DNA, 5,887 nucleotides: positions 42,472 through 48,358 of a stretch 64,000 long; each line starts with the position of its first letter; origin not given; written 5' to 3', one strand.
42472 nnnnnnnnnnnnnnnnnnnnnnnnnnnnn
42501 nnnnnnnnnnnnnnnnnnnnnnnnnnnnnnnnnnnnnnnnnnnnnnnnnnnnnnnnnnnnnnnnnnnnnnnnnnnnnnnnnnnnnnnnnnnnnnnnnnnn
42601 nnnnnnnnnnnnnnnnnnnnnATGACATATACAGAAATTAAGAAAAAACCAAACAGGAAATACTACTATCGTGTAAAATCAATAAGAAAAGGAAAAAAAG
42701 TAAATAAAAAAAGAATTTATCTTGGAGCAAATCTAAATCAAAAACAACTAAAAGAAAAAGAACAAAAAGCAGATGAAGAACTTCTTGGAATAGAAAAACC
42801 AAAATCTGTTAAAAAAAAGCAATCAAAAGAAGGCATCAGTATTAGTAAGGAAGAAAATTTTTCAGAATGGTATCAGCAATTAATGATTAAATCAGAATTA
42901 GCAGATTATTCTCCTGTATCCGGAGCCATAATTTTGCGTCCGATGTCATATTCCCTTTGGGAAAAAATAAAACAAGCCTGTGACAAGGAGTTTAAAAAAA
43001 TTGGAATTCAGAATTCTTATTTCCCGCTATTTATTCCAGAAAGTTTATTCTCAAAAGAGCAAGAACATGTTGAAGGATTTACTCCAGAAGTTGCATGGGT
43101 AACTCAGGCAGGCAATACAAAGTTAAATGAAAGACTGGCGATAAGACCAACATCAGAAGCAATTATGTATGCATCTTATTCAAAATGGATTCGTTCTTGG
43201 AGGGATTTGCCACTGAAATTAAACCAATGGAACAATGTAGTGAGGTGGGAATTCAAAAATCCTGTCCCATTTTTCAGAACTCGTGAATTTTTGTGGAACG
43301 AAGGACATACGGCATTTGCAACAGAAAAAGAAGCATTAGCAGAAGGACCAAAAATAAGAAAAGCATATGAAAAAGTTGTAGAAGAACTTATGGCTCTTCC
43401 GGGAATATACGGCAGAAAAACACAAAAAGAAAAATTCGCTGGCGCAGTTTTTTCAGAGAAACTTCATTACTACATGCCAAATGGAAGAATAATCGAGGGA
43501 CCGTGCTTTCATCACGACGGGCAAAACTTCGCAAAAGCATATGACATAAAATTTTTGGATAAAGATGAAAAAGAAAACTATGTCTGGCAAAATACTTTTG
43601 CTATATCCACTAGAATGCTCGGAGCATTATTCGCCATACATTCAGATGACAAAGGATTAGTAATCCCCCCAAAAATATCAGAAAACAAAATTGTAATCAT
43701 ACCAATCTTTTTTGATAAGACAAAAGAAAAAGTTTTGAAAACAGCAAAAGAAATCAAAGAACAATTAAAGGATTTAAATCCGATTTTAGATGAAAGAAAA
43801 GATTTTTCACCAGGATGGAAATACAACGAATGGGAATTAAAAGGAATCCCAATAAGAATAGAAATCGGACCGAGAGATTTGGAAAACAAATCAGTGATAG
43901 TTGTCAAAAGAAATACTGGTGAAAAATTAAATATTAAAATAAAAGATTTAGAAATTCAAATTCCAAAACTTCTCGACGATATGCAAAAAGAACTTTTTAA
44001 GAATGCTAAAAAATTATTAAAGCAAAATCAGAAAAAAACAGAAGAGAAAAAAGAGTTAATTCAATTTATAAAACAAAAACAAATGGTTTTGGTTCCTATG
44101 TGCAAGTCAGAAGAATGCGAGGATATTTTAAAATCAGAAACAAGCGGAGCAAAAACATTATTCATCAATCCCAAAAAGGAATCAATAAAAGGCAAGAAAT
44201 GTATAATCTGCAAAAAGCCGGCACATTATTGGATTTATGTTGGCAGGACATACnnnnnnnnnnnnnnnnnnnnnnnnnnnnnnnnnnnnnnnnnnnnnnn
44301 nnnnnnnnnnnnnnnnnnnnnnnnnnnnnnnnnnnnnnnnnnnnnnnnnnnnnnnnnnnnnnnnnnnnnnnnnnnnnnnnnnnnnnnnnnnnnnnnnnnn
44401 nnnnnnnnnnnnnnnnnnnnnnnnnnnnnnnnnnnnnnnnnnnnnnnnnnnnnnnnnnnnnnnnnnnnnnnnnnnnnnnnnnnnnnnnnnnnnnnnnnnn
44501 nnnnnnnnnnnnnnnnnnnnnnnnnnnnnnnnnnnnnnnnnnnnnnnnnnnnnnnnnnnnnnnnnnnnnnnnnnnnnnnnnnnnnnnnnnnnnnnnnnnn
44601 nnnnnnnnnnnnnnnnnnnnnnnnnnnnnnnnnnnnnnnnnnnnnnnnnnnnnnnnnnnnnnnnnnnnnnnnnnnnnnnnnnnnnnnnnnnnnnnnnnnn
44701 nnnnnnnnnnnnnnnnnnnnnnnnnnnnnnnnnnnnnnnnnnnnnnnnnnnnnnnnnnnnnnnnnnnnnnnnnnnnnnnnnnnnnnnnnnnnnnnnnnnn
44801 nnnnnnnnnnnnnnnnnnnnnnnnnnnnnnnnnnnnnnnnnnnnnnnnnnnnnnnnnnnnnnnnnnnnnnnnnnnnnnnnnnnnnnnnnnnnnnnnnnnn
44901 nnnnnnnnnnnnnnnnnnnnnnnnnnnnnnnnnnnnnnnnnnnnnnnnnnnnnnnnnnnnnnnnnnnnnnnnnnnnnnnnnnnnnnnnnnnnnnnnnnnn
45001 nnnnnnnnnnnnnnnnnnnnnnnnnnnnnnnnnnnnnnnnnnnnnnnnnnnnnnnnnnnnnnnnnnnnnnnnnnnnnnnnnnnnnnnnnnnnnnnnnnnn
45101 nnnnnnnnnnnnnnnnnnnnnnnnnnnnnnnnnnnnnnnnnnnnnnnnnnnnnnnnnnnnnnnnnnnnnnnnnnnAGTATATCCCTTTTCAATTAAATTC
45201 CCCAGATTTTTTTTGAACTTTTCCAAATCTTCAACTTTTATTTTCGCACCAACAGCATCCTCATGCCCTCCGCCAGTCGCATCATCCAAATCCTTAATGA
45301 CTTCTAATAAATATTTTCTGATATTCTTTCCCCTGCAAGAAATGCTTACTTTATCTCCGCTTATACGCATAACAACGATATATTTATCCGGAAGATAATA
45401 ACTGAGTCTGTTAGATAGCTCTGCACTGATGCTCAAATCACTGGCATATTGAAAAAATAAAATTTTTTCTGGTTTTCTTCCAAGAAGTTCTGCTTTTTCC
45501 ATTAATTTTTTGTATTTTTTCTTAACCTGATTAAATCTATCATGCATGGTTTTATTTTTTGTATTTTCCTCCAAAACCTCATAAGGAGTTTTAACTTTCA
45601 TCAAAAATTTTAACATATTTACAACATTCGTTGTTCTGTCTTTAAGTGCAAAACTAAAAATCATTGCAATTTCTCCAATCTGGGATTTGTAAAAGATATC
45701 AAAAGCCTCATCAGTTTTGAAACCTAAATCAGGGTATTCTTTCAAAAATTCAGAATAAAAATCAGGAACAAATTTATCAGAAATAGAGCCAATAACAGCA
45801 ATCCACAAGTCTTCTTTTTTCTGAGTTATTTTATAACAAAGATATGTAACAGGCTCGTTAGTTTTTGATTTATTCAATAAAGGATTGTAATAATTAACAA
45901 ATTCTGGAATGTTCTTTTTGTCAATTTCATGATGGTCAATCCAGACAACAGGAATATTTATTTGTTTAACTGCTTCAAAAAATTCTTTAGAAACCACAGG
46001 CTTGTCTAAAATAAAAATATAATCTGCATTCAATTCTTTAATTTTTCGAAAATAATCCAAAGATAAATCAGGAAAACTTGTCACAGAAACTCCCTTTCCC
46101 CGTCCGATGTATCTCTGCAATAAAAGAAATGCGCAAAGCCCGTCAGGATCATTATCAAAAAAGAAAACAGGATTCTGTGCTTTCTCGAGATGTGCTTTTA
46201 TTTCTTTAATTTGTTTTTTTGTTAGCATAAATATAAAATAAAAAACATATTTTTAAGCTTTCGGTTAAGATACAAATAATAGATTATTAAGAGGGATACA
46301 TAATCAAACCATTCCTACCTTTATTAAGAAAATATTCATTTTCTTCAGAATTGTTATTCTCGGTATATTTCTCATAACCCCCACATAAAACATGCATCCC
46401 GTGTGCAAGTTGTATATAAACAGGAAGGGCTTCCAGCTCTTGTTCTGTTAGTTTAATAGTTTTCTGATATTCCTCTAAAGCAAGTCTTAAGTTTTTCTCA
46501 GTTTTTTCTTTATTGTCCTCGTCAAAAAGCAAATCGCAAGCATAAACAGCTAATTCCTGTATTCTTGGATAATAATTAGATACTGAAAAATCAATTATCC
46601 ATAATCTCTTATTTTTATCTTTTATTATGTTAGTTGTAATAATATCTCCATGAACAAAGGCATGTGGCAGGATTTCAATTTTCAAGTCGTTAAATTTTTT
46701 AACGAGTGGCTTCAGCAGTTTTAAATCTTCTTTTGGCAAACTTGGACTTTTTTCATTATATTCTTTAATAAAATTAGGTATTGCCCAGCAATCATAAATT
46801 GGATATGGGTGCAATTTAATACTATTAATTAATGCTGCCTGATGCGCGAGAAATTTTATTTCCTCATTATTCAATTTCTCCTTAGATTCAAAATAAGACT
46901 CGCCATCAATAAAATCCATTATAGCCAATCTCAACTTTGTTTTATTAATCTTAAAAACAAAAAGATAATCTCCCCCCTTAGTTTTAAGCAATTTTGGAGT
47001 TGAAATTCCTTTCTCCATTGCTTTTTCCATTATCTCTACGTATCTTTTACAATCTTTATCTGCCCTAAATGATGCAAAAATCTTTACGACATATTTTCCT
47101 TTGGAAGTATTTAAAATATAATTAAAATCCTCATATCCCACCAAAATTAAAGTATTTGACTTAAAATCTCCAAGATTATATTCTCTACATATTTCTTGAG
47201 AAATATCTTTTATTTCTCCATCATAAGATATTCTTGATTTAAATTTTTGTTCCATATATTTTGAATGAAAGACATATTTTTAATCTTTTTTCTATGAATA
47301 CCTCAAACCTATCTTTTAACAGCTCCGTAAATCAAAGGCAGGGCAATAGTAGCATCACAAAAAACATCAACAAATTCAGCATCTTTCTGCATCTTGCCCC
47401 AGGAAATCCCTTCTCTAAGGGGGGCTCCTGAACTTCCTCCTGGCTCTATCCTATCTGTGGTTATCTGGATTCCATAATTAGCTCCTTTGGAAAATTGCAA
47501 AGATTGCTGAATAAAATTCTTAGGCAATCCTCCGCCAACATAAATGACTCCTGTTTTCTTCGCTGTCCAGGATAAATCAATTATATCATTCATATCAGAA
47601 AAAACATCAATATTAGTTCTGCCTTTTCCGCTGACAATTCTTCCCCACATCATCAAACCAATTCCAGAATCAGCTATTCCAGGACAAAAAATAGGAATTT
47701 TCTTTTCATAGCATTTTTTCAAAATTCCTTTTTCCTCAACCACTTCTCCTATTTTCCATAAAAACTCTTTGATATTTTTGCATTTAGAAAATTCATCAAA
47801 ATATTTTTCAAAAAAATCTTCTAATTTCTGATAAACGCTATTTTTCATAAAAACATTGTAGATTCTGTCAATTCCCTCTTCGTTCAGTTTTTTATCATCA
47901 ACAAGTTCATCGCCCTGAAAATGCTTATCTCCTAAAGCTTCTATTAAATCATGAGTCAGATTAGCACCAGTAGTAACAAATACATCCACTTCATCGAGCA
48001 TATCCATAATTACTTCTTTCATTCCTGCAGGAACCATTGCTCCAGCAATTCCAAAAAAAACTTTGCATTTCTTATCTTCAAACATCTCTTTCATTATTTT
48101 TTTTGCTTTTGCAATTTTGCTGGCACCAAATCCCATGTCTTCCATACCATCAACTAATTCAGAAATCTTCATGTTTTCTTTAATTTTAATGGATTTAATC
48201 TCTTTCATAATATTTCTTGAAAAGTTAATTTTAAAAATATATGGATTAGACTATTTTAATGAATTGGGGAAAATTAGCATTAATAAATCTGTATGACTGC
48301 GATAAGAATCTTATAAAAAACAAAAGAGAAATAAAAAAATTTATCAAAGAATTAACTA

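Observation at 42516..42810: ProRS fused to a putative DNA-binding domain behind a four-site operator array: possible self-regulating synthetase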

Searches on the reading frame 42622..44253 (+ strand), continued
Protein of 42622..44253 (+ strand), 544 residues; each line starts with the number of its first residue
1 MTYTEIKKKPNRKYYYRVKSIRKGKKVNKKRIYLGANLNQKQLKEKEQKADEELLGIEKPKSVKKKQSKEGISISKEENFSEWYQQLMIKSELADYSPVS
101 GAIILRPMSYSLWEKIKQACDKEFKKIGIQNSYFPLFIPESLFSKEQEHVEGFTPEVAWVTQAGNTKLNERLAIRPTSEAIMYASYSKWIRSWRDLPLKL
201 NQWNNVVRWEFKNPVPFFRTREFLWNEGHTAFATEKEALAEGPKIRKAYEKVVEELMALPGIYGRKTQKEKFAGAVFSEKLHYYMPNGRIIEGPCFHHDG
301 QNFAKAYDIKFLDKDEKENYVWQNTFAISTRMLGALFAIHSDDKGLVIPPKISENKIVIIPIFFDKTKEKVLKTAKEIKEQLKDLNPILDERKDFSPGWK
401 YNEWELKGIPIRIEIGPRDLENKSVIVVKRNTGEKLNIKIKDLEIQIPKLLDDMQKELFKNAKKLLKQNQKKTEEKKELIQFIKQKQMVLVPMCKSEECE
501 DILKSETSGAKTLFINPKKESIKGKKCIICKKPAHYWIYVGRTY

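Call 77: predict_structure(alignment_id=A2)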
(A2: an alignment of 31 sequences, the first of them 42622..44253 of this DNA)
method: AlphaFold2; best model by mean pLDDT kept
length: 544 residues; sequences in the alignment: 31
mean_pLDDT: 85.4   pTM: 0.78
mean pLDDT of the five models: 85.4, 84.6, 84.4, 81.1, 80.4
residues with pLDDT >= 90: 344; 70-90: 115; 50-70: 30; < 50: 55
segments of 3 or more residues with pLDDT < 50: 58-69, 135-147, 149-163, 165-177
pLDDT, mean of each block of 10 residues (from residue 1): 89 91 84 92 89 69 39 88 90 74 80 94 96 54 45 35 43 48 80 95 67 64 81 97 97 97 92 86 94 94 86 96 94 95 96 97 86 96 97 83 93 93 96 97 98 98 96 97 97 96 95 91 95 97 91
secondary structure, 60 per line:
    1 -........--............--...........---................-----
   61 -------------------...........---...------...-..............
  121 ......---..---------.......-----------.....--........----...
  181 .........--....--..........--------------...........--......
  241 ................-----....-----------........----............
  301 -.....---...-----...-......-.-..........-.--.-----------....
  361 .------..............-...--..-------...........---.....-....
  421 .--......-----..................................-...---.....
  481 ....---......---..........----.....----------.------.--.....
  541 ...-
elements in order: E2-9 E12-23 E26-36 H40-55 H80-90 E94-96 E103-105 H107-126 H141-147 E159-163 E166-173 H178-189 E198-207 E222-232 H235-256 E262-265 E277-284 E289-300 H302-306 E310-312 E318-320 E322-327 H331-340 E357-361 H368-381 H397-407 E411-415 H417-421 E424-429 E435-439 H440-468 E470-472 H476-484 E488-493 H497-506 E511-515 E536-543

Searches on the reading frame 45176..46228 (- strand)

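Call 80: search_protein_families(library=pfam, proteins=[window:45176-46228:-], max_evalue=0.001)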
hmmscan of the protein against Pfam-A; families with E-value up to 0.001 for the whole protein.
window:45176-46228:- (351 aa): 2 families
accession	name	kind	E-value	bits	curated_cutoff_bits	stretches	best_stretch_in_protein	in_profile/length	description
PF02272.25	DHHA1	-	4.5e-09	37.1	25.9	1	266-347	16-101/102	DHHA1 domain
PF01368.27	DHH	-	5.8e-07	30.3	28.1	1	25-132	7-103/125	DHH family, N-terminal domain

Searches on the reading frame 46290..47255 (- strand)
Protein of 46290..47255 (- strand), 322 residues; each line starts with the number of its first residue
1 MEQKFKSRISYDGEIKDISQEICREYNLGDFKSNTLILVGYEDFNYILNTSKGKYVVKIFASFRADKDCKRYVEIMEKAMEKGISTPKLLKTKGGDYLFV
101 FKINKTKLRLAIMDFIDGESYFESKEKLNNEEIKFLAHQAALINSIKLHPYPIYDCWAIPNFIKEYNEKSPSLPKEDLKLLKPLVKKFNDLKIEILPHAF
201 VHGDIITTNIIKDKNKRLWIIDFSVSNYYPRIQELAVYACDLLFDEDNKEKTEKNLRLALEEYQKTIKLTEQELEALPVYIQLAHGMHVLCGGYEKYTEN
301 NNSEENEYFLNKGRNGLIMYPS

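Call 80: search_protein_families(library=pfam, proteins=[window:46290-47255:-], max_evalue=0.001)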
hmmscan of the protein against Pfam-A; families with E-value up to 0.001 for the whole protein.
window:46290-47255:- (322 aa): 2 families
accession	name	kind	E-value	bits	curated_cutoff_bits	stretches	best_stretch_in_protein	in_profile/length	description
PF01636.29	APH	-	9.6e-14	52.1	23.2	1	37-242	5-212/239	Phosphotransferase enzyme family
PF01633.27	Choline_kinase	-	2.8e-06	27.3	29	1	134-250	90-215/300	Choline/ethanolamine kinase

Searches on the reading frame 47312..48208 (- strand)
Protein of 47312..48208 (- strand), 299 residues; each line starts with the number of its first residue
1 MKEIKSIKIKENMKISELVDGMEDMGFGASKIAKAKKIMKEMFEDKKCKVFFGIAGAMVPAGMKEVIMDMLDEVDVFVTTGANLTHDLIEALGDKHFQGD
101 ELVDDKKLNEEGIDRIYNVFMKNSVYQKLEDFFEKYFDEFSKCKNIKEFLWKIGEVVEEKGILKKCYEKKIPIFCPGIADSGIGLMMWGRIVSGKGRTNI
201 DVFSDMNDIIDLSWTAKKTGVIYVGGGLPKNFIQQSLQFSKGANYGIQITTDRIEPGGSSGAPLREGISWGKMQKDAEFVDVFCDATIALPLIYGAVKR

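Call 80: search_protein_families(library=pfam, proteins=[window:47312-48208:-], max_evalue=0.001)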
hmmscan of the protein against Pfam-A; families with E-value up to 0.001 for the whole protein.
window:47312-48208:- (299 aa): 1 family
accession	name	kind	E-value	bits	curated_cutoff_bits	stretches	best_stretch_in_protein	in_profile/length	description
PF01916.23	DS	-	1.7e-97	326.6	27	1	17-295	1-286/288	Deoxyhypusine synthase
